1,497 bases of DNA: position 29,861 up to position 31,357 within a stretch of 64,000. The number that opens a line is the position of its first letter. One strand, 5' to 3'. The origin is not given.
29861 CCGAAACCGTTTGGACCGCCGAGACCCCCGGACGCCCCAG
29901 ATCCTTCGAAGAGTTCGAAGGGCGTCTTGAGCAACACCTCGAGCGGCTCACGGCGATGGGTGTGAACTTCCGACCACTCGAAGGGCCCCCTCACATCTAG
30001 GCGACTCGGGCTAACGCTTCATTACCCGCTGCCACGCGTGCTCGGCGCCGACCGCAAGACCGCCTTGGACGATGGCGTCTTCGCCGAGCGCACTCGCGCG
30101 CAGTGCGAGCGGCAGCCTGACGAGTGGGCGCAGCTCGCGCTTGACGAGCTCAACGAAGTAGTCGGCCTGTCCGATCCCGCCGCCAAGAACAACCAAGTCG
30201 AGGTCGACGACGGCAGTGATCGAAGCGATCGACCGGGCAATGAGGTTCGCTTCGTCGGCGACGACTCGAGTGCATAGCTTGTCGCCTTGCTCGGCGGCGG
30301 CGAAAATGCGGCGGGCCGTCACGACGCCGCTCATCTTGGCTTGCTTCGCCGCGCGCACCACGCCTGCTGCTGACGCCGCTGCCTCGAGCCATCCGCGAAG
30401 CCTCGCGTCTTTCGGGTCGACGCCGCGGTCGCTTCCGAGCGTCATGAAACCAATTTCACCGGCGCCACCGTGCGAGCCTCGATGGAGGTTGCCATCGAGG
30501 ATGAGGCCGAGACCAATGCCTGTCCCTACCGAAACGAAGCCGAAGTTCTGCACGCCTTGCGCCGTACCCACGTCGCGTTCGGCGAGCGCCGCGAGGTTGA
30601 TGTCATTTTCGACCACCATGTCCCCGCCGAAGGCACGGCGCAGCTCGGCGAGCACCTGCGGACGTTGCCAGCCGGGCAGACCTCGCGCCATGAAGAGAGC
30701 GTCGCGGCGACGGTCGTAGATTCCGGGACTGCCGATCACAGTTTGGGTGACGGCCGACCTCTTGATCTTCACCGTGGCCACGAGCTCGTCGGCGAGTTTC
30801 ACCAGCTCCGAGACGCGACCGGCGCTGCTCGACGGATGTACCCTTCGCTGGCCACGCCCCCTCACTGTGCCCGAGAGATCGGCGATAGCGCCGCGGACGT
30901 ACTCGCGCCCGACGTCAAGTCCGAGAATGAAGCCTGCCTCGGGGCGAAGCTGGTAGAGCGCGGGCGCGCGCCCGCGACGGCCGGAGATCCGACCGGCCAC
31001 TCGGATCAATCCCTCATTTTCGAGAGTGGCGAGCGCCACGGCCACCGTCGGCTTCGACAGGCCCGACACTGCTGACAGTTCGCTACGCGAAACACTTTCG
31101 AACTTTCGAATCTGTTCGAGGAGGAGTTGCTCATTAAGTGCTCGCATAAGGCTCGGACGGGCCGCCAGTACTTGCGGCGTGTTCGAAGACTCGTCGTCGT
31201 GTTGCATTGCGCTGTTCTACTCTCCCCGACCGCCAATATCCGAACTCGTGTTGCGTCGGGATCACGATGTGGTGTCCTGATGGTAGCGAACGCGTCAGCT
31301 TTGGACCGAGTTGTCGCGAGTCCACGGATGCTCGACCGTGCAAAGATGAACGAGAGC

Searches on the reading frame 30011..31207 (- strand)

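Call 72: search_protein_families(library=ncbifam, proteins=[window:30011-31207:-], max_evalue=1e-10)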
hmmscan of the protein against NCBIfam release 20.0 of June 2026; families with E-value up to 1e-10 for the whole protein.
window:30011-31207:- (398 aa): 10 families
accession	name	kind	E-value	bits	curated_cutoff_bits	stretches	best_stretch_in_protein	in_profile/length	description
TIGR00744.1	ROK_glcA_fam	subfamily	1.5e-31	109.8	260.35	1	96-383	2-304/318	ROK family glucokinase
NF003461.0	PRK05082.1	subfamily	1.8e-29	103.1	283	1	95-378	4-277/291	N-acetylmannosamine kinase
NF047821.1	NactlManKinNanK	equivalog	4.6e-27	95.3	450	1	94-360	3-258/288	N-acetylmannosamine kinase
NF007251.0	PRK09698.1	equivalog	6.9e-23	81.3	253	1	93-351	7-254/304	allose kinase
NF042998.1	bglucokin_BglK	equivalog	7.2e-21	74.7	550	1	151-360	52-259/291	beta-glucoside kinase BglK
NF045551.1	GK_Pyrobac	equivalog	4.9e-20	72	500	1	94-388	2-276/294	ATP-dependent glucokinase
NF009835.0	PRK13310.1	equivalog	1.4e-19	70.6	380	1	96-359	4-269/303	N-acetylglucosamine kinase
NF047937.1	TransRegNagC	equivalog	2.9e-19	69.5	650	1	20-351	7-343/399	DNA-binding transcriptional regulator NagC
NF049930.1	TransRegMlc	equivalog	5.8e-16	58.8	530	1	31-349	23-347/405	sugar metabolism global transcriptional regulator Mlc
NF007108.0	PRK09557.1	equivalog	2.8e-14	53.1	443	1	188-360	92-270/303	fructokinase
